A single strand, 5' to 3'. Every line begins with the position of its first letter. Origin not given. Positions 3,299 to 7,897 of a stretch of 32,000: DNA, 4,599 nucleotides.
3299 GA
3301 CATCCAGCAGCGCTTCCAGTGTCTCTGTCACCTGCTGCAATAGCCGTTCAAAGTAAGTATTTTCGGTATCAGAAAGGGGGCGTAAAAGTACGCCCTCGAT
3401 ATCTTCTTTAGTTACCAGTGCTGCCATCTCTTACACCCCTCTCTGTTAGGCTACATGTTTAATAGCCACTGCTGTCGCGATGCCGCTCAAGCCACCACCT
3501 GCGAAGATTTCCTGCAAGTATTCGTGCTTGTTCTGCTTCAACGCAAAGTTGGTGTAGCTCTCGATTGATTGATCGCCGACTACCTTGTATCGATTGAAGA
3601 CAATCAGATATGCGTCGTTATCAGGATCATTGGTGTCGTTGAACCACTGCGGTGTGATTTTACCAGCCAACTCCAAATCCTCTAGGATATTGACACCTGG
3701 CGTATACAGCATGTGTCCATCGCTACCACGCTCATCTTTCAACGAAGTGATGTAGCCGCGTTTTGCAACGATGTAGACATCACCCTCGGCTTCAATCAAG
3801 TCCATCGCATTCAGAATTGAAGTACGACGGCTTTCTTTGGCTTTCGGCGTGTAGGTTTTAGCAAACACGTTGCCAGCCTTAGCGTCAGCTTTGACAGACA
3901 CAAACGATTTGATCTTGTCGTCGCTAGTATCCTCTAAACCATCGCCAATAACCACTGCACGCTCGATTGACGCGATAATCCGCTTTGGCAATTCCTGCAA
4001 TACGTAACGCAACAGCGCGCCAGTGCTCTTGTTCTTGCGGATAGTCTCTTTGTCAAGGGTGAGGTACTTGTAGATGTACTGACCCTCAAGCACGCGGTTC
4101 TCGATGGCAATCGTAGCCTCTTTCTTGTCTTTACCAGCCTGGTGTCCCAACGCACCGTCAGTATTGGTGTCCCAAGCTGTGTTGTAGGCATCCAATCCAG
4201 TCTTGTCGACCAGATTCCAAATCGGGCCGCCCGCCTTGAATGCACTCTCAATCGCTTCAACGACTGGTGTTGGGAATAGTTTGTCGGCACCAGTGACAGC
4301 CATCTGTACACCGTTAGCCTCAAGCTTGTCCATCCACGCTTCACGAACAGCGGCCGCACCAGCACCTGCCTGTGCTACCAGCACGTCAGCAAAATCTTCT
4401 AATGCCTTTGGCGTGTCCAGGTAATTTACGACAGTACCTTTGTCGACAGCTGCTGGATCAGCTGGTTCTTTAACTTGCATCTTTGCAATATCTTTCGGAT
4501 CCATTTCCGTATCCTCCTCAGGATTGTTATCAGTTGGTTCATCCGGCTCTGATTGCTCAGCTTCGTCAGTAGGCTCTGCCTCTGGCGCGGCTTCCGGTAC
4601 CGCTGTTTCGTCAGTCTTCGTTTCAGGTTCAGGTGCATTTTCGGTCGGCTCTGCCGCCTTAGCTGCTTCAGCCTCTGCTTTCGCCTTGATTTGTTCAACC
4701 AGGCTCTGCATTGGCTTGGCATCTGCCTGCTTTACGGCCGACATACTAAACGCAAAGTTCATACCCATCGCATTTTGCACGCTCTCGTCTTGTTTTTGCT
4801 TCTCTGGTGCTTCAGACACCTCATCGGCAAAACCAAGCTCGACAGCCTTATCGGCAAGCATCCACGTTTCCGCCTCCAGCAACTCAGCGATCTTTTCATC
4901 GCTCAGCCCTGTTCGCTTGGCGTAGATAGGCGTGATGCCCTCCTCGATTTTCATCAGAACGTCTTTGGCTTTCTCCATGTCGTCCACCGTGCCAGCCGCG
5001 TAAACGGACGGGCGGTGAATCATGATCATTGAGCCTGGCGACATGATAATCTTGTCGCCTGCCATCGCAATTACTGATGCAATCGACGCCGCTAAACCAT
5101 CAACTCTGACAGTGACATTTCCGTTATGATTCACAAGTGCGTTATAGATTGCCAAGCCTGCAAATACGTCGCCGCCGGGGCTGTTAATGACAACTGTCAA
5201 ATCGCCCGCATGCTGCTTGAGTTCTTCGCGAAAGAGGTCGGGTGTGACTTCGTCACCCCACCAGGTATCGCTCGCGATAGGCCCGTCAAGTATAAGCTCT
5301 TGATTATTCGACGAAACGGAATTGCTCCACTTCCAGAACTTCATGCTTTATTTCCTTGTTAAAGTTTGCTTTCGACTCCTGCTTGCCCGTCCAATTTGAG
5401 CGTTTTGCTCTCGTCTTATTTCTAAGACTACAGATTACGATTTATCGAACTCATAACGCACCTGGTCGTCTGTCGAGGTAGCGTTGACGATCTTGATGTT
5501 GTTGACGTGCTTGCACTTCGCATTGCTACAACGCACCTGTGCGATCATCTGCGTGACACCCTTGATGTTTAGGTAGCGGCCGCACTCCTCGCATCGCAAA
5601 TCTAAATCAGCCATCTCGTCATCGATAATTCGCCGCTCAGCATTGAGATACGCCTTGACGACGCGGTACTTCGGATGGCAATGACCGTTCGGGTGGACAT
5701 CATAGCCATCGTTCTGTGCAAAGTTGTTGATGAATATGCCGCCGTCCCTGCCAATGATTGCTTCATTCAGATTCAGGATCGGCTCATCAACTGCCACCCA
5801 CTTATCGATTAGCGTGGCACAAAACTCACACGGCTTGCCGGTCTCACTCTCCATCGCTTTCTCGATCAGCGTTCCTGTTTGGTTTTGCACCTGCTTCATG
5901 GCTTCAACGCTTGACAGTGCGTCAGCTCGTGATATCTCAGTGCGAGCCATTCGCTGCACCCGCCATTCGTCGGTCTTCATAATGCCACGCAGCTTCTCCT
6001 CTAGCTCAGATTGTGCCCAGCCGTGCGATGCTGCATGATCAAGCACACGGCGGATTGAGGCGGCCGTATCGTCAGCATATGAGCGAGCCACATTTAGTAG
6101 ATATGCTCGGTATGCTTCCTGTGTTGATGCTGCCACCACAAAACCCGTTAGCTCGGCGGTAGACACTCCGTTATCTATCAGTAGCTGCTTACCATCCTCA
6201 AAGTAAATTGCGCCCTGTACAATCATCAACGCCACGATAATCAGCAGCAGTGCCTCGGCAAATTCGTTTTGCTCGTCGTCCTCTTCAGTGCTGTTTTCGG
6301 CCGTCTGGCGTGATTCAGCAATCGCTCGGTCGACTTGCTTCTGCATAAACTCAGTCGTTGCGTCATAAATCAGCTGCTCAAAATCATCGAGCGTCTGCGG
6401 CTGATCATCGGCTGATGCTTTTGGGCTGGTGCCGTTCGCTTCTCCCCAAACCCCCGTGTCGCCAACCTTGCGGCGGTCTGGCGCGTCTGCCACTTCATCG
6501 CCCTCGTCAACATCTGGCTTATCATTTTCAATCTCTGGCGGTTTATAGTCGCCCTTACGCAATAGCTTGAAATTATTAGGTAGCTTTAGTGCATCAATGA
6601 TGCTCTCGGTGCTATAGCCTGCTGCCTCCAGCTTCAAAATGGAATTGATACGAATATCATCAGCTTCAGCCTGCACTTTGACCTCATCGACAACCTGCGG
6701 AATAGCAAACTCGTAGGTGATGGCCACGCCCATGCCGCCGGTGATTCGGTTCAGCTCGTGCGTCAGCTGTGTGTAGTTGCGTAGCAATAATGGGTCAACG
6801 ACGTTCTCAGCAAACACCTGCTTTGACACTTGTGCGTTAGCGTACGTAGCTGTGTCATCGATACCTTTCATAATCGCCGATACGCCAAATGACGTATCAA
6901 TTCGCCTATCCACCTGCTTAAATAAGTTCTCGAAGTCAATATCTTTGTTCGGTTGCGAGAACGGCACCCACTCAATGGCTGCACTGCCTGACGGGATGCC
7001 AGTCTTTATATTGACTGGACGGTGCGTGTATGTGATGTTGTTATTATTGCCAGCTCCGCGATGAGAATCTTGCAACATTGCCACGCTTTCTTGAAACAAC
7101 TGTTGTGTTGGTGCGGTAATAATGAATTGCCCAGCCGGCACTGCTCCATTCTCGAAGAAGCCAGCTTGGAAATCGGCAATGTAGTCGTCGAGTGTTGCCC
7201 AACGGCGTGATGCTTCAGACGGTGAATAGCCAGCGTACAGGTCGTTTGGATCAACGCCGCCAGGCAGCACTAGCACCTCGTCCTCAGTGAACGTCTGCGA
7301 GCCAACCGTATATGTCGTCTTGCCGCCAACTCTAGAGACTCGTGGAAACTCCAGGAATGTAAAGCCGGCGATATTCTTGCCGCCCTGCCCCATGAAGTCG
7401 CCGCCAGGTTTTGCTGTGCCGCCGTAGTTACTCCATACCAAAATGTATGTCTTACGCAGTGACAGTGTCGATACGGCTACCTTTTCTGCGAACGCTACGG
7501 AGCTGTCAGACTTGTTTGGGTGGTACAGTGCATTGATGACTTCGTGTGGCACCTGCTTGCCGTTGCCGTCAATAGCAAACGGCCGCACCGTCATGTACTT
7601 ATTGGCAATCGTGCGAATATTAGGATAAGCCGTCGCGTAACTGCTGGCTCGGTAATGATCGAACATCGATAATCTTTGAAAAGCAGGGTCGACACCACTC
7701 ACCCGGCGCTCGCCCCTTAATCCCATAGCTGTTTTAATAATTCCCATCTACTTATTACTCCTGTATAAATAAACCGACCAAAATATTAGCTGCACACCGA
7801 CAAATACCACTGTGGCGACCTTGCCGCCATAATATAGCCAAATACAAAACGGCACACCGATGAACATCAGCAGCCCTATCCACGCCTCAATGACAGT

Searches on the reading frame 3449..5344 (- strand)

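Call 93: search_protein_families(library=phrogs, max_evalue=0.001, proteins=[window:3449-5344:-])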
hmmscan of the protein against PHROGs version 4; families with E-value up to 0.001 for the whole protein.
window:3449-5344:- (632 aa): 17 families
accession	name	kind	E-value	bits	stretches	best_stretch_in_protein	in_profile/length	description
phrog_94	-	head and packaging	8.3e-85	287.5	1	6-497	72-515/622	head maturation protease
phrog_2976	-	head and packaging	3.1e-61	209.2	1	15-304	21-294/394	head maturation protease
phrog_133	-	head and packaging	3.1e-59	202.3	1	32-252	32-237/668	head maturation protease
phrog_1684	-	head and packaging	2.2e-50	172.7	1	21-240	47-271/284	head maturation protease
phrog_3348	-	unknown function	1e-48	167.6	1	34-249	52-257/386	-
phrog_53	-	head and packaging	1.7e-35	124.3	1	10-324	72-420/583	head maturation protease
phrog_3270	-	head and packaging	3.7e-34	119.3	1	104-631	53-567/603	head maturation protease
phrog_7080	-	head and packaging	6.3e-18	66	1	306-531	3-225/317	major head protein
phrog_23753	-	head and packaging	4e-16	60.5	1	41-179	36-174/298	head maturation protease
phrog_1827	-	other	6.3e-15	56.1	1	48-159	54-164/202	ATP-dependent protease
phrog_13984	-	unknown function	1.6e-14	55.1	1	33-106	45-120/123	-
phrog_33547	-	unknown function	4.2e-14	53.3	1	44-176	26-158/357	-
phrog_1393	-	head and packaging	1.9e-13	51.4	1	302-533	73-290/393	minor head protein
phrog_20705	-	head and packaging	5e-08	32.7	1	48-183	212-352/690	virion structural protein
phrog_5410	-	other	1.5e-06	28.7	1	49-118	58-127/323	ATP-dependent protease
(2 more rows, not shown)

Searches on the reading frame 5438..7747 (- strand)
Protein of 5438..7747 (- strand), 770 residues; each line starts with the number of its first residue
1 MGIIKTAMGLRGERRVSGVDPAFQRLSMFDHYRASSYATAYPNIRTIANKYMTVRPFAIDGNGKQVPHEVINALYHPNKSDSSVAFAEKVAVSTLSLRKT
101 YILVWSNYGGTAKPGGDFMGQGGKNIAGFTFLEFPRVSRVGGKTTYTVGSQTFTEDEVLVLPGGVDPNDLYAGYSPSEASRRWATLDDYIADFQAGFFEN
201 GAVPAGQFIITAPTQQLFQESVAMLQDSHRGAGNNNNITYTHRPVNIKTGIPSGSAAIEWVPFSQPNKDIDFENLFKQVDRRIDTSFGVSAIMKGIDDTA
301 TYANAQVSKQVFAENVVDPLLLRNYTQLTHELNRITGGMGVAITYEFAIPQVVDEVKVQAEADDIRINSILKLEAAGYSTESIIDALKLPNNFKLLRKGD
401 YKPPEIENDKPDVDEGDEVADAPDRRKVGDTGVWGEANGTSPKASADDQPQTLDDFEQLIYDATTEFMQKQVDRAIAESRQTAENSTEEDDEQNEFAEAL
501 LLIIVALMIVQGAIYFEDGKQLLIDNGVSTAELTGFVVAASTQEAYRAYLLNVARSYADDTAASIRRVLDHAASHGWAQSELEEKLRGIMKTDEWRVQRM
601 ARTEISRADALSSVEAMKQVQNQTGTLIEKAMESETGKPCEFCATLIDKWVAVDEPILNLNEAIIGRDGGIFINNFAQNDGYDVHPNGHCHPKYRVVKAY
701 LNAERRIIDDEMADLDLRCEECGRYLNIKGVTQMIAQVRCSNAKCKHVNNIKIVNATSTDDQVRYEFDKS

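Call 93: search_protein_families(library=phrogs, max_evalue=0.001, proteins=[window:5438-7747:-])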
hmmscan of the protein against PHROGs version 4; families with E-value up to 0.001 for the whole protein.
window:5438-7747:- (770 aa): 4 families
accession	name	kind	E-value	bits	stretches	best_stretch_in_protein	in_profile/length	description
phrog_2662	-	head and packaging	1.2e-37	130.9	1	149-696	180-709/717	portal protein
phrog_12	-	head and packaging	1e-17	65.4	1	70-321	127-354/646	portal protein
phrog_2468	-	head and packaging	7.4e-10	39.8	1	544-656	131-241/303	head morphogenesis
phrog_31050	-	unknown function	9.4e-05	23.1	1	598-691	94-187/193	-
